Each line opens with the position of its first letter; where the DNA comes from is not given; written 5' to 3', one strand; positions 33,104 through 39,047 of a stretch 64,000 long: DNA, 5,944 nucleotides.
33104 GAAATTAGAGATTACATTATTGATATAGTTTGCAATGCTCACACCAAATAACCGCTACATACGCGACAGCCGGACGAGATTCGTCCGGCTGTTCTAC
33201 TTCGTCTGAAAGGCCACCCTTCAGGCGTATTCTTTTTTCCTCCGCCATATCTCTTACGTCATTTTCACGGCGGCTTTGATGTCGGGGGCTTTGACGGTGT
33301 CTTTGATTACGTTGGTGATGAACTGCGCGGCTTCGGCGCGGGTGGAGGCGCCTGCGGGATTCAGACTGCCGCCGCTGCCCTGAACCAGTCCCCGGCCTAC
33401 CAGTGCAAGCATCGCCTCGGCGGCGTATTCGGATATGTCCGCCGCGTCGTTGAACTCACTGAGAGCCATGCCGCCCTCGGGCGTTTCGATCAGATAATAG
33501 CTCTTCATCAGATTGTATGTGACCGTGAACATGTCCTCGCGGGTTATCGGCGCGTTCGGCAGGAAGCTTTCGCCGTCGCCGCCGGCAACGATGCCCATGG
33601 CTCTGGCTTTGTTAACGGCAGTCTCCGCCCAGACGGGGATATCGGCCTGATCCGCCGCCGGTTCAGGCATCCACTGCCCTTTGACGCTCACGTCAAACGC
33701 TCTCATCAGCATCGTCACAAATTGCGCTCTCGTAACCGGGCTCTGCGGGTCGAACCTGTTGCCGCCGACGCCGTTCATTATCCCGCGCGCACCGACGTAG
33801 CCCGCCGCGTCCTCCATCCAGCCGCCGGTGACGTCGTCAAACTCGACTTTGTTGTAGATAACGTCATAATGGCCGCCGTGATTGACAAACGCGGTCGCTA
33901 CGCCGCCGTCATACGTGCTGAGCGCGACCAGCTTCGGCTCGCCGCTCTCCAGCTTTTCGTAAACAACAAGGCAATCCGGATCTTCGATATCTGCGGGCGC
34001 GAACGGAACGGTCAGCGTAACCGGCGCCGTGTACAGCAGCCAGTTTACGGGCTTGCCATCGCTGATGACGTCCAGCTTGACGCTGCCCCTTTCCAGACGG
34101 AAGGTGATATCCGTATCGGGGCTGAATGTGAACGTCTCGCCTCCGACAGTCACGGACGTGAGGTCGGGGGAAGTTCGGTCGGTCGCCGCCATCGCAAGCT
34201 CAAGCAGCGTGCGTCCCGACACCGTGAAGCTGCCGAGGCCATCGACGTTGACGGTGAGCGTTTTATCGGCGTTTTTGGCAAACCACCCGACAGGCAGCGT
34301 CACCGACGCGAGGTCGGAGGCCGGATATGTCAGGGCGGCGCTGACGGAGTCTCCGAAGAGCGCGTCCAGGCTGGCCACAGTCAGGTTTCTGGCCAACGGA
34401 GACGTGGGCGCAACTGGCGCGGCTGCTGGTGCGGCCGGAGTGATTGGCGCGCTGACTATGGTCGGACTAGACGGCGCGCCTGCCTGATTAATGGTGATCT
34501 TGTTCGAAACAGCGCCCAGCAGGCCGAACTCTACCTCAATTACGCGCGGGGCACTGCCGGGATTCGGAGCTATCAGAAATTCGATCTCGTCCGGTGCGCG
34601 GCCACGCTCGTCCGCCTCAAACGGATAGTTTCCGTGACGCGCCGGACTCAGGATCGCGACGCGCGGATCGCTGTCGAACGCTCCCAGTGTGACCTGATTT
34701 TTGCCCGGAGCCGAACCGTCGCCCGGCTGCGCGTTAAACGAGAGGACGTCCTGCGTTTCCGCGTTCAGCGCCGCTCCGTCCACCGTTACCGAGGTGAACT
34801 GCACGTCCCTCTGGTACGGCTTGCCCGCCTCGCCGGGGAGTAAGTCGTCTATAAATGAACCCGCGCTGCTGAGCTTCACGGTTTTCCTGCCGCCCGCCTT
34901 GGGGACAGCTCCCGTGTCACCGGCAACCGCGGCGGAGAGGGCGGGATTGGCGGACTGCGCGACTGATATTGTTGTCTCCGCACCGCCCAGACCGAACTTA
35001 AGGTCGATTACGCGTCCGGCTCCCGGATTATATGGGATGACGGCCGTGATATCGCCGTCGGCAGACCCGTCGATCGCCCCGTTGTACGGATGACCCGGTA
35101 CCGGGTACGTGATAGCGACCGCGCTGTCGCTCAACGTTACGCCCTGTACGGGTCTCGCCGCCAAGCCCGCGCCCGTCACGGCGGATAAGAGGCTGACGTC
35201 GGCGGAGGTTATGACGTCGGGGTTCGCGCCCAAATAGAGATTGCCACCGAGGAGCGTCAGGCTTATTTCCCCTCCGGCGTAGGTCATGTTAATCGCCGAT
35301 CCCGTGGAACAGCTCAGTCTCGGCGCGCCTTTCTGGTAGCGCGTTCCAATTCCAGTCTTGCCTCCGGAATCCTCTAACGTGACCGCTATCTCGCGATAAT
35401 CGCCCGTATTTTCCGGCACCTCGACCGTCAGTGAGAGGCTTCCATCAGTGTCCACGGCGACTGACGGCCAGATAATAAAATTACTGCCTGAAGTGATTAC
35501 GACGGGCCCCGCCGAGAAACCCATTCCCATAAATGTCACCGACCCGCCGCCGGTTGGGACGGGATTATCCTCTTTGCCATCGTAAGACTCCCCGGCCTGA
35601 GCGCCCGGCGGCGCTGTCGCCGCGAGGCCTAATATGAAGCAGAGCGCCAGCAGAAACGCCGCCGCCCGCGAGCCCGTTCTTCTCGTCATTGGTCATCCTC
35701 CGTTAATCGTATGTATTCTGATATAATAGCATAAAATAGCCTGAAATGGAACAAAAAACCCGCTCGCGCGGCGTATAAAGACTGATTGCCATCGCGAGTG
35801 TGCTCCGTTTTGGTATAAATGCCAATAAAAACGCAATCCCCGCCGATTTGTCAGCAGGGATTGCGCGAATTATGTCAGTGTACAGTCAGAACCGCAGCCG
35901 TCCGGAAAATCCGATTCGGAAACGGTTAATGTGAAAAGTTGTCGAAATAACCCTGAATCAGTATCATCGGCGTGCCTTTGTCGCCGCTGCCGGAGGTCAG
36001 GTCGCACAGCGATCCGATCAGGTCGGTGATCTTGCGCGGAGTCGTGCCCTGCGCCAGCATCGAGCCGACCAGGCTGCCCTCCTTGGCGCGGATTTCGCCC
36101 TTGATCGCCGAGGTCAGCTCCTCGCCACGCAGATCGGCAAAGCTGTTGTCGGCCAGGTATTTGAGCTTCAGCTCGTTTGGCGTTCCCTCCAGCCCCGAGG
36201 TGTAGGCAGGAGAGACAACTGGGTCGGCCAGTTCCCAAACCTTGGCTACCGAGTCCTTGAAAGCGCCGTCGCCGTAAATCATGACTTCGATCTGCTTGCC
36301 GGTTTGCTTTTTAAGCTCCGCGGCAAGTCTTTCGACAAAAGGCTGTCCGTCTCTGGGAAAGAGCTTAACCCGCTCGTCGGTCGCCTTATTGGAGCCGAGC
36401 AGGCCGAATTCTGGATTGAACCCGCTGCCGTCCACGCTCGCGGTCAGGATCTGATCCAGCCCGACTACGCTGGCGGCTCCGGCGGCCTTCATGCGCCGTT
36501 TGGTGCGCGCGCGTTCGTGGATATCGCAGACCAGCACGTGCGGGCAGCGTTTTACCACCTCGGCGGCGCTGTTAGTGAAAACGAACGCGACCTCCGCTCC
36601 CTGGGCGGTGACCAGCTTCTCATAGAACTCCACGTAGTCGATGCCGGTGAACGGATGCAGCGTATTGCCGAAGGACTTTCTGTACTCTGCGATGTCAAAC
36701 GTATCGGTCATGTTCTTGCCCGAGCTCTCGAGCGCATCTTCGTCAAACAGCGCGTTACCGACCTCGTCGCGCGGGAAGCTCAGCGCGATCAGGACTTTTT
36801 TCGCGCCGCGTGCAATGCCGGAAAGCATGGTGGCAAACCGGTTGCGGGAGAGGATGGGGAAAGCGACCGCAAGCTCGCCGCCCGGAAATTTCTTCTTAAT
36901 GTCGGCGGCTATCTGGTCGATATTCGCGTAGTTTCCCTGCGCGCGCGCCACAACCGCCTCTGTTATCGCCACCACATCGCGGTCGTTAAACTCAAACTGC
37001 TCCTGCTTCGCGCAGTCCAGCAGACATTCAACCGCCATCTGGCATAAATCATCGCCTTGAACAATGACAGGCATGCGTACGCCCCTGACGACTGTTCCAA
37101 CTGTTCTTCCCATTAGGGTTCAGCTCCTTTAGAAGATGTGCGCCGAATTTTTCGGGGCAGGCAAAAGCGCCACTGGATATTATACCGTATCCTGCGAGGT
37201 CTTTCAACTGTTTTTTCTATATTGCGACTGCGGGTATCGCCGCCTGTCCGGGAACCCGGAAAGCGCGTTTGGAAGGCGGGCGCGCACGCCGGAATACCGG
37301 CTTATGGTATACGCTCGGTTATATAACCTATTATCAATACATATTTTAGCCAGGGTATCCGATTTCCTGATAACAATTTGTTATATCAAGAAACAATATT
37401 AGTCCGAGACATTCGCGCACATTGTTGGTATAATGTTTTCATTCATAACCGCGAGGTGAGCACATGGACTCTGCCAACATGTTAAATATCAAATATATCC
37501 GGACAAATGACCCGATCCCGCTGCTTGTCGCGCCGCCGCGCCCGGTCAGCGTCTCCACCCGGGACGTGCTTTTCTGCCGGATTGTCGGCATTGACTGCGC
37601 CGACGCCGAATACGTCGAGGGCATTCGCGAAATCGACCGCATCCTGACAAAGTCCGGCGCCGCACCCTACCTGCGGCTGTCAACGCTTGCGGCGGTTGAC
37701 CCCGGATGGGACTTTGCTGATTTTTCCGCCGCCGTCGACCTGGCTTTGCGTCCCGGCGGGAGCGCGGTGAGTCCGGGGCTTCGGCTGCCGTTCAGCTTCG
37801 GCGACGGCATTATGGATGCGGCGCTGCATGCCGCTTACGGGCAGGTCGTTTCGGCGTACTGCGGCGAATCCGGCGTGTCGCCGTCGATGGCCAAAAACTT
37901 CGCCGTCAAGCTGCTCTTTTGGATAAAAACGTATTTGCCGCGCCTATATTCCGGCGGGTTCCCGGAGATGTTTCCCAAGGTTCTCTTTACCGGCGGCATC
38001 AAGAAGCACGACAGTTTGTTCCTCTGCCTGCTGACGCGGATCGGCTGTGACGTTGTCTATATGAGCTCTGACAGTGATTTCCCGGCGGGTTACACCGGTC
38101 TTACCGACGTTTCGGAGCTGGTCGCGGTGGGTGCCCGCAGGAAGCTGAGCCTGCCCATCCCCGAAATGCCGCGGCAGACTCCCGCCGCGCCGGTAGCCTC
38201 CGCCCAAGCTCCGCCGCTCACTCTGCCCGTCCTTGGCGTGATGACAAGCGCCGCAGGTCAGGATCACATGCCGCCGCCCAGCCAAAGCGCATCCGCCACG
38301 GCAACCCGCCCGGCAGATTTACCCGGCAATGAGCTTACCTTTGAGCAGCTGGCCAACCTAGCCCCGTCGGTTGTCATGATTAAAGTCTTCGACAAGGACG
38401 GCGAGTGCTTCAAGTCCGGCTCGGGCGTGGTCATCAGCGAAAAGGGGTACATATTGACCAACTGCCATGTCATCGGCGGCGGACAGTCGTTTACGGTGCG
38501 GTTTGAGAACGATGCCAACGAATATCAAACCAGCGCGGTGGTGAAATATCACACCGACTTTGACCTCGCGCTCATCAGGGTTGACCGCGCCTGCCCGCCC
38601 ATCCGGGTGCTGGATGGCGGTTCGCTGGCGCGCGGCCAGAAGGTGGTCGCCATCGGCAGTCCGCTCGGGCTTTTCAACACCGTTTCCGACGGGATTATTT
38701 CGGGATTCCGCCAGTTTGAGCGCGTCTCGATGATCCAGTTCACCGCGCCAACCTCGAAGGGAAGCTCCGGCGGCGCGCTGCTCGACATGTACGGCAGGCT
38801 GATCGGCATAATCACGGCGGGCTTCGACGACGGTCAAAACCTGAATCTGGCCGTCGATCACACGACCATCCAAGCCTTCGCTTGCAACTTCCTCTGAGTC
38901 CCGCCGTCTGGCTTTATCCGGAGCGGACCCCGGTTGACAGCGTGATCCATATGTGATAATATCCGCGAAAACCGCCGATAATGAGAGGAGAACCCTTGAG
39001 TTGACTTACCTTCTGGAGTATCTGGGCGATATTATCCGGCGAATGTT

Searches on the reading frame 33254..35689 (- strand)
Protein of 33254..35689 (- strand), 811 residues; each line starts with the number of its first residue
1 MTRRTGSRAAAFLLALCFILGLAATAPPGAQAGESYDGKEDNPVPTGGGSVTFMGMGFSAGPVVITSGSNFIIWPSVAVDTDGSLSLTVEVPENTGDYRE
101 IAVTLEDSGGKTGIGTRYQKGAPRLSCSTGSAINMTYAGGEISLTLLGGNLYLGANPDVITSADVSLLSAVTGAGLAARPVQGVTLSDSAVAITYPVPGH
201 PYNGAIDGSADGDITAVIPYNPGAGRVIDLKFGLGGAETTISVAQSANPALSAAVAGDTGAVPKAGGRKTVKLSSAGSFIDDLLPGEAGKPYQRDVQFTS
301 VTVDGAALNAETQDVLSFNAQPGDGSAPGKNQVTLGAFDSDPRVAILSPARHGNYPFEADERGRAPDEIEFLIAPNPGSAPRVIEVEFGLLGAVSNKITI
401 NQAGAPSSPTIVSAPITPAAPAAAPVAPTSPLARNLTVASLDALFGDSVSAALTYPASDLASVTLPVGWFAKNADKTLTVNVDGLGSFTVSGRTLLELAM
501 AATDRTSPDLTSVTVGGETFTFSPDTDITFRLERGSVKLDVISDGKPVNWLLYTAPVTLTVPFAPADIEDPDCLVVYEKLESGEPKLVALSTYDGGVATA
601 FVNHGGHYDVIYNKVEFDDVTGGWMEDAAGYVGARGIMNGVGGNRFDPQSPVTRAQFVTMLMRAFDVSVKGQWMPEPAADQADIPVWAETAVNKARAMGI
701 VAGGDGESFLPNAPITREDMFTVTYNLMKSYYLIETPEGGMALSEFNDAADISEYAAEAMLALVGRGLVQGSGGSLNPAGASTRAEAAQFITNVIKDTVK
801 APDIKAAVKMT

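Call 40: search_protein_families(library=pfam, proteins=[window:33254-35689:-], max_evalue=0.001)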
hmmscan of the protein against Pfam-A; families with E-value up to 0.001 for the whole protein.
window:33254-35689:- (811 aa): 2 families
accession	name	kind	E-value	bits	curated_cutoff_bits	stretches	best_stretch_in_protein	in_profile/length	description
PF00395.25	SLH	-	2.5e-26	91.8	20.8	3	617-657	2-43/44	S-layer homology domain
PF13004.13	BACON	-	0.00025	21.4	25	0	81-112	18-52/61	Putative binding domain, N-terminal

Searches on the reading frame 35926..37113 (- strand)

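Call 40: search_protein_families(library=pfam, proteins=[window:35926-37113:-], max_evalue=0.001)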
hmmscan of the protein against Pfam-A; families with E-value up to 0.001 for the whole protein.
window:35926-37113:- (395 aa): 1 family
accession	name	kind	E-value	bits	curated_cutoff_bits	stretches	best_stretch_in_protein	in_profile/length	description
PF01996.21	F420_ligase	-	1.4e-53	182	25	1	11-388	1-218/218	F420-0:Gamma-glutamyl ligase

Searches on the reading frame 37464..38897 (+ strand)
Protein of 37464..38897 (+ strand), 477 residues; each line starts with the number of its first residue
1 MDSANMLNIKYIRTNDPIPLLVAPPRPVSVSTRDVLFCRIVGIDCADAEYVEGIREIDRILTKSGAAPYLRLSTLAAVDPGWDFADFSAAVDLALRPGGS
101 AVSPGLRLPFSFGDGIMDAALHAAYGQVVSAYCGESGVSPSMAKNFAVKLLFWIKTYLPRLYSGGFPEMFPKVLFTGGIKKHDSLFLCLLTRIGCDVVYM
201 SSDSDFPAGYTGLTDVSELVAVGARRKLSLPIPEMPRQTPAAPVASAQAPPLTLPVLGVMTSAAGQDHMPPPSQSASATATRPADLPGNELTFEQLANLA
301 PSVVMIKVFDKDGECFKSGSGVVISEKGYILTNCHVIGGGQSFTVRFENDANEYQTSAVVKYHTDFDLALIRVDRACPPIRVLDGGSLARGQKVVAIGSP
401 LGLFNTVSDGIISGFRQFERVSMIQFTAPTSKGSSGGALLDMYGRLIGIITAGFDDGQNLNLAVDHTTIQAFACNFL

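Call 40: search_protein_families(library=pfam, proteins=[window:37464-38897:+], max_evalue=0.001)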
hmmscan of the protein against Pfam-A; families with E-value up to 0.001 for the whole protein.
window:37464-38897:+ (477 aa): 3 families
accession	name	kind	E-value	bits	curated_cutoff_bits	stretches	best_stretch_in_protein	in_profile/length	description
PF13365.12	Trypsin_2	-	1.1e-27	98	27.6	1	319-449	1-144/144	Trypsin-like peptidase domain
PF14266.11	YceG_bac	-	9.6e-15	55.3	25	1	143-204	135-198/250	YceG domain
PF00089.32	Trypsin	-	3.1e-09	37.4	20.6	1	313-461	23-206/220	Trypsin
